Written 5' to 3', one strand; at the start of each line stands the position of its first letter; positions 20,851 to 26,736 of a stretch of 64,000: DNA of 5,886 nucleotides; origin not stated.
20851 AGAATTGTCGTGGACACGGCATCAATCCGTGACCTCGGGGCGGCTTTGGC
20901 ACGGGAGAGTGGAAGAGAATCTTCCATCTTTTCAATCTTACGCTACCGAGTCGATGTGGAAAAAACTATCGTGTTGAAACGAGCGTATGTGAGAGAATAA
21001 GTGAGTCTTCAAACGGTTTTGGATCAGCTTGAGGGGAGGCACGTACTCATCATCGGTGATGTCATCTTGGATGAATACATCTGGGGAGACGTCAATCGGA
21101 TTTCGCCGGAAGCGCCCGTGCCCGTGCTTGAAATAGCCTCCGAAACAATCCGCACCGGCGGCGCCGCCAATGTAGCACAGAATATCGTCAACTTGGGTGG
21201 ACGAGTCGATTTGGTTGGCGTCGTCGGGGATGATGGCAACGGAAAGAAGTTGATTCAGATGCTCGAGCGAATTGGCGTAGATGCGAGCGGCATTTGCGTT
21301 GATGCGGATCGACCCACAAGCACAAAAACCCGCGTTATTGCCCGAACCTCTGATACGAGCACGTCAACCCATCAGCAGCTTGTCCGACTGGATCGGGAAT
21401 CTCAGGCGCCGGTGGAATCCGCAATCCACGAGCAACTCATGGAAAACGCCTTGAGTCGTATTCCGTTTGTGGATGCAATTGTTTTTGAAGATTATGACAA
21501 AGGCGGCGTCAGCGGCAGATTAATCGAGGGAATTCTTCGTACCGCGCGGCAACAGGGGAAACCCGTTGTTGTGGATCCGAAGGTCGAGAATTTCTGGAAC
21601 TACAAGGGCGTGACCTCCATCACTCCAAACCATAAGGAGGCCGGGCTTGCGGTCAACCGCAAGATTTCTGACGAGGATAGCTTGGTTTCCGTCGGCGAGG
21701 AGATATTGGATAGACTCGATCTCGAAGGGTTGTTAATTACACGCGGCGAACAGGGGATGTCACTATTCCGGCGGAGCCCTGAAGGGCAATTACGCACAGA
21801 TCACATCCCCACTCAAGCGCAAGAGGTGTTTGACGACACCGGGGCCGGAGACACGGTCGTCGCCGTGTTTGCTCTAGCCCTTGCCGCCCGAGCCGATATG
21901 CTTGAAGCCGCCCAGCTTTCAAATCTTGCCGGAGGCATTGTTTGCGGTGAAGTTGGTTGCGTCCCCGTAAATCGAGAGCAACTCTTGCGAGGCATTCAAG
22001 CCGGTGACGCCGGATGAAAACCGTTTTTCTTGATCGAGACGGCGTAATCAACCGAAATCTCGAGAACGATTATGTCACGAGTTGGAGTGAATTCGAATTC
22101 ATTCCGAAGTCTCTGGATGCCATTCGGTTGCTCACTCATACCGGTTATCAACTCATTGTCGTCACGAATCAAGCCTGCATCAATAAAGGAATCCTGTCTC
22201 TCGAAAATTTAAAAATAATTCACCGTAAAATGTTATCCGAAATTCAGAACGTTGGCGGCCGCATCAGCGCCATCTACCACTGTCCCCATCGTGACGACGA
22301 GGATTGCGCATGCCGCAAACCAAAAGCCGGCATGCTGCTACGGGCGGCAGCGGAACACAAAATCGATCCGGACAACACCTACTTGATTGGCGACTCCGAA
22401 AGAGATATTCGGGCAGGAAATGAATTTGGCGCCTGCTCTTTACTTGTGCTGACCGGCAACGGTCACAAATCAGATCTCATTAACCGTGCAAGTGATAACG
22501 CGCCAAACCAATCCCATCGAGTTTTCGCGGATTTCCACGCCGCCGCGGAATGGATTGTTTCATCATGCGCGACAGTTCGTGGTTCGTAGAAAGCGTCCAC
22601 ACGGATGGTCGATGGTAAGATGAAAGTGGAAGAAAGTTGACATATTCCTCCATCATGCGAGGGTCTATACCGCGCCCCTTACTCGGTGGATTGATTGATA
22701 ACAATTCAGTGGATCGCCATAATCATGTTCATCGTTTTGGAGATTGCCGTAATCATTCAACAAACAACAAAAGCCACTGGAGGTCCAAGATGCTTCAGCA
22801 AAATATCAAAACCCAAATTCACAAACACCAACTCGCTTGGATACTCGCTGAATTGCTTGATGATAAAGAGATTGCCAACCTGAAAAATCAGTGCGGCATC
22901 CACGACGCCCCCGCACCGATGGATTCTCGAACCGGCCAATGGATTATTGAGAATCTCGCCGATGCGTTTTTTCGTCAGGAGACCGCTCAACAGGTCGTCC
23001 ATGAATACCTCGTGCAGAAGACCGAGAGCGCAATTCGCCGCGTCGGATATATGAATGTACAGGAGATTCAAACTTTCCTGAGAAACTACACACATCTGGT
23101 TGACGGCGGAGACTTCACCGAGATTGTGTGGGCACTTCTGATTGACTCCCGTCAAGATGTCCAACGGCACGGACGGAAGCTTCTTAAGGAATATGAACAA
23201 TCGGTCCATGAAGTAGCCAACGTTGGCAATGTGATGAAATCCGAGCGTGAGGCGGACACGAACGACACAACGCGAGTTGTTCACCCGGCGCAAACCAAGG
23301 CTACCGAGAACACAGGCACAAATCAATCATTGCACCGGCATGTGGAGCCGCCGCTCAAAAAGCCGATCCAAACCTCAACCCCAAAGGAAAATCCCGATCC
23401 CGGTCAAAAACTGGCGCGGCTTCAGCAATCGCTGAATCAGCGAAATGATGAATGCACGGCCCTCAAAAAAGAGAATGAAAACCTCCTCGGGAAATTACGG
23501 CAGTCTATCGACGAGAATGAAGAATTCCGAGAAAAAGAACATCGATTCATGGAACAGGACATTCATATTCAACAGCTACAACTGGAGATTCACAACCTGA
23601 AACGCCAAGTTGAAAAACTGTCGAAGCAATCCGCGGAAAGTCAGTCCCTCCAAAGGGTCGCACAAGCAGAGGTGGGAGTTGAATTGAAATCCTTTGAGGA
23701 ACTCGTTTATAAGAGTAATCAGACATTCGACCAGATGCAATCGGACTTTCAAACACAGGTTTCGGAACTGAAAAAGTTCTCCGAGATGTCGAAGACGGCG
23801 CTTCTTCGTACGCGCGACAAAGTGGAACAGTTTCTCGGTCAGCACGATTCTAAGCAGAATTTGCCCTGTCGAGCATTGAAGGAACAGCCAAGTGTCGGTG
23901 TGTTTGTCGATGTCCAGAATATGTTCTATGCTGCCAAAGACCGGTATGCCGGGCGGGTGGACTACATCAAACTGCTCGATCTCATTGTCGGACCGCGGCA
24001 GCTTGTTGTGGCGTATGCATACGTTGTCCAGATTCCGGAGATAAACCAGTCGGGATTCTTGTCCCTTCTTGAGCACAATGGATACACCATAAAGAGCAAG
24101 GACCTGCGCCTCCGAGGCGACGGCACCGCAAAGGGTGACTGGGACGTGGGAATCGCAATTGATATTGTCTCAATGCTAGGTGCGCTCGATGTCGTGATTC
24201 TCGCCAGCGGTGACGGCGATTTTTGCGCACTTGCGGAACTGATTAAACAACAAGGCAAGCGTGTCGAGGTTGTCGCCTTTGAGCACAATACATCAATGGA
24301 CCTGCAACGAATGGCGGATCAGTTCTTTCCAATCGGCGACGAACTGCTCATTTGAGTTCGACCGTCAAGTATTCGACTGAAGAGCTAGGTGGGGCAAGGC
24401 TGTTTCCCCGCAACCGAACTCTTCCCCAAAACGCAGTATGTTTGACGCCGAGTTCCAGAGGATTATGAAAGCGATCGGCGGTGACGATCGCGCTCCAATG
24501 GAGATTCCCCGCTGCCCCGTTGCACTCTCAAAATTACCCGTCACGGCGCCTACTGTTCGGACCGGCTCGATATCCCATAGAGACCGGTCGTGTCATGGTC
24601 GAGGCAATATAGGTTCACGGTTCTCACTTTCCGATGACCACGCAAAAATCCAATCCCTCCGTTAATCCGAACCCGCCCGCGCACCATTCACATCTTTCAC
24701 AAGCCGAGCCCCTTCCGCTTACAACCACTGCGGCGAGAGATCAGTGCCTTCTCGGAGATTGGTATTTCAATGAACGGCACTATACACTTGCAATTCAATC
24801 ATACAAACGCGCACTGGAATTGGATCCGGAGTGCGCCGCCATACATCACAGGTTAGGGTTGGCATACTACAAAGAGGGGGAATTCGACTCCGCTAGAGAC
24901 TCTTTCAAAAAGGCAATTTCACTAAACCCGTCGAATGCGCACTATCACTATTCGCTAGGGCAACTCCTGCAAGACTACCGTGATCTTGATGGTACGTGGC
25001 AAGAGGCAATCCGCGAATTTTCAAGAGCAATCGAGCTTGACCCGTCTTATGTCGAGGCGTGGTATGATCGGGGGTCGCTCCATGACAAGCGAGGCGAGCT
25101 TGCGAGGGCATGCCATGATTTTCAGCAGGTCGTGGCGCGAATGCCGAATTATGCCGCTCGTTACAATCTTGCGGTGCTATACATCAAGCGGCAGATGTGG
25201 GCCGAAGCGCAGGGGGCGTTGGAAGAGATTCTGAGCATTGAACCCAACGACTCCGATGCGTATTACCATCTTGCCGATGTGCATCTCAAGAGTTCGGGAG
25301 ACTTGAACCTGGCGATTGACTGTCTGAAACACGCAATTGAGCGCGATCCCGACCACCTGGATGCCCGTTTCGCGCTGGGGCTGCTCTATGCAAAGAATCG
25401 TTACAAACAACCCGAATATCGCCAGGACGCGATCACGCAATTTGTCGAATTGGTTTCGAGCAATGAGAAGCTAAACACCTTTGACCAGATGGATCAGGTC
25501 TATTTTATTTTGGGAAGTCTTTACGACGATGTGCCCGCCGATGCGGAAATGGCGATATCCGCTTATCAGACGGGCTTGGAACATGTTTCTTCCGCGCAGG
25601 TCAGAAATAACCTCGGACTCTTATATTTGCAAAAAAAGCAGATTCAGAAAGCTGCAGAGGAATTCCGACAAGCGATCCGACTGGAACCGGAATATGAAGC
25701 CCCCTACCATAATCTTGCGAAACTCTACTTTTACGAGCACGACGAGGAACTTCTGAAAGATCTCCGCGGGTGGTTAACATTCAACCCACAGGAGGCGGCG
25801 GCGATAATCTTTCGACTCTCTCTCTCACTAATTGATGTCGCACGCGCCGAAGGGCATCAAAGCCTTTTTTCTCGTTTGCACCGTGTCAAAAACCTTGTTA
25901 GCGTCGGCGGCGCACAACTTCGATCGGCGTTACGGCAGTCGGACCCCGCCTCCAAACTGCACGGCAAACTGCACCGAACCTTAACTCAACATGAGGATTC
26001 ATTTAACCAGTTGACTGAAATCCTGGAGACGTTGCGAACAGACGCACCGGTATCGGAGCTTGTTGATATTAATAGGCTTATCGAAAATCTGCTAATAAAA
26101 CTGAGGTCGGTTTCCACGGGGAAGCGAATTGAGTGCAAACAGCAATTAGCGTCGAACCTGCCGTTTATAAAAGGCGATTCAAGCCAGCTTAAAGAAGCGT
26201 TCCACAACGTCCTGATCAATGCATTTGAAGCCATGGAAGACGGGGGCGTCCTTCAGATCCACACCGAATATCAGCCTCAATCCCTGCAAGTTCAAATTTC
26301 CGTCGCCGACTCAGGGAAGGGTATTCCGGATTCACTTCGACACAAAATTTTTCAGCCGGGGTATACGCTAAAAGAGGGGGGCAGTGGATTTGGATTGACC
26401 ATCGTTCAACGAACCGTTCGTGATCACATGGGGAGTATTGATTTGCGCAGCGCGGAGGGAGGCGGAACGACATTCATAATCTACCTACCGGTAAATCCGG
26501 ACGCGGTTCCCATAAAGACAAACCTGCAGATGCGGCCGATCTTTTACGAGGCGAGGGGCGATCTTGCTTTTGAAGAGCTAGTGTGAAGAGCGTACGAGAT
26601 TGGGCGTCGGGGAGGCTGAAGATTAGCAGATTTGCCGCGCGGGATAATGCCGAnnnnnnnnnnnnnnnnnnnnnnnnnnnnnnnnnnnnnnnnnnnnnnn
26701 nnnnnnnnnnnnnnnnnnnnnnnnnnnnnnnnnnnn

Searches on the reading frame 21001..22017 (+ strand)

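Call 10: search_protein_families(library=pfam, proteins=[window:21001-22017:+], max_evalue=0.001)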
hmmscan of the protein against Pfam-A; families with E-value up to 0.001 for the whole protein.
window:21001-22017:+ (338 aa): 2 families
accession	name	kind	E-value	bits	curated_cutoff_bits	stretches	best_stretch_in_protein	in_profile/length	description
PF00294.29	PfkB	-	4.1e-39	135.1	25.8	1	17-321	6-296/302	pfkB family carbohydrate kinase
PF08543.17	Phos_pyr_kin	-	4.9e-05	23.3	27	1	202-305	118-222/246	Phosphomethylpyrimidine kinase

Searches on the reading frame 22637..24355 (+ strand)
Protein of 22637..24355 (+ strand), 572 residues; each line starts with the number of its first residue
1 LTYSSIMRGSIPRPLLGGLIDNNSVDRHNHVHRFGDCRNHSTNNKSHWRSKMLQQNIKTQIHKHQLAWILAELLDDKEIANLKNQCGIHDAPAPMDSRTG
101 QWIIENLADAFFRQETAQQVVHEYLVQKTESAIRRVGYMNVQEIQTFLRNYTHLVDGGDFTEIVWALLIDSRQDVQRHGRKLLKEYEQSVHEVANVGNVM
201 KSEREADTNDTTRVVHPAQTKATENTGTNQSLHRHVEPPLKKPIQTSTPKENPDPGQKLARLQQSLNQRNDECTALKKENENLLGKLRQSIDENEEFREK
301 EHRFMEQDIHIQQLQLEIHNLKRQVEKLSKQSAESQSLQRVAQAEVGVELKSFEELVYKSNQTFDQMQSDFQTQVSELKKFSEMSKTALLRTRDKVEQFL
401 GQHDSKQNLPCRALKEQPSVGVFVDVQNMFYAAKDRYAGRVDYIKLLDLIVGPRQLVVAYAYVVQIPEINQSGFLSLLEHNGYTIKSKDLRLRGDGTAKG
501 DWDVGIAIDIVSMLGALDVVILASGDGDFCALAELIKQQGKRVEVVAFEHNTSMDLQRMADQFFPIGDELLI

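Call 10: search_protein_families(library=pfam, proteins=[window:22637-24355:+], max_evalue=0.001)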
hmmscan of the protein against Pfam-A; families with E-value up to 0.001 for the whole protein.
window:22637-24355:+ (572 aa): 1 family
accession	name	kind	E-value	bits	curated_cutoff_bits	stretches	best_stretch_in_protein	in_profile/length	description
PF01936.24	NYN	-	2.1e-32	113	24.2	1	420-566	2-144/145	NYN domain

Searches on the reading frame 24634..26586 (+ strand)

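Call 9: search_protein_families(library=pfam, proteins=[window:24634-26586:+], max_evalue=0.001)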
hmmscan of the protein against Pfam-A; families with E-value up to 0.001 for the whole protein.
window:24634-26586:+ (650 aa): 26 families (the best 25 are shown)
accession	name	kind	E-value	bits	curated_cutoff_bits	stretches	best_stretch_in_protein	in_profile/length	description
PF13414.12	TPR_11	-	1.8e-43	146.4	26.8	5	75-113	1-39/42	TPR repeat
PF07719.23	TPR_2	-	1.6e-38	128.1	27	4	68-101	1-34/34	Tetratricopeptide repeat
PF00515.34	TPR_1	-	9.2e-36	120.7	27.8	3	68-101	1-34/34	Tetratricopeptide repeat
PF13431.12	TPR_17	-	1.1e-31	106.9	24.4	1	129-160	2-33/34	Tetratricopeptide repeat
PF13181.12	TPR_8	-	1.3e-30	103.3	25.7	3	69-101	2-34/34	Tetratricopeptide repeat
PF13432.12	TPR_16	-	1.9e-29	102.1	32.7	3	40-102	3-65/65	Tetratricopeptide repeat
PF14559.12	TPR_19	-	7.2e-28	97.2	25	3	47-111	4-68/68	Tetratricopeptide repeat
PF13428.12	TPR_14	-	2.5e-24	83.7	23.5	0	175-215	3-43/44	Tetratricopeptide repeat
PF02518.31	HATPase_c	-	4.8e-22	78.9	26.4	1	514-621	1-110/111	Histidine kinase-, DNA gyrase B-, and HSP90-like ATPase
PF13371.12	TPR_9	-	1.2e-20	73.7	35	3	122-172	11-61/73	Tetratricopeptide repeat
PF13174.12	TPR_6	-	1.4e-19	69.7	26.3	0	175-205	2-32/33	Tetratricopeptide repeat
PF23914.1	TPR_CcmH_CycH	-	3e-17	63.4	42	1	74-176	56-157/158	Cytochrome c-type biogenesis protein H TPR domain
PF13424.12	TPR_12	-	2.1e-15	57.1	30.1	3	39-97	15-74/77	Tetratricopeptide repeat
PF24575.1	TPR_Slam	-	3.9e-11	43.7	35.2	0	46-91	59-104/104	Surface lipoprotein assembly modifier, N-terminal TPR repeats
PF13176.12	TPR_7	-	4.4e-10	39.3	27.9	0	177-209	3-35/36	Tetratricopeptide repeat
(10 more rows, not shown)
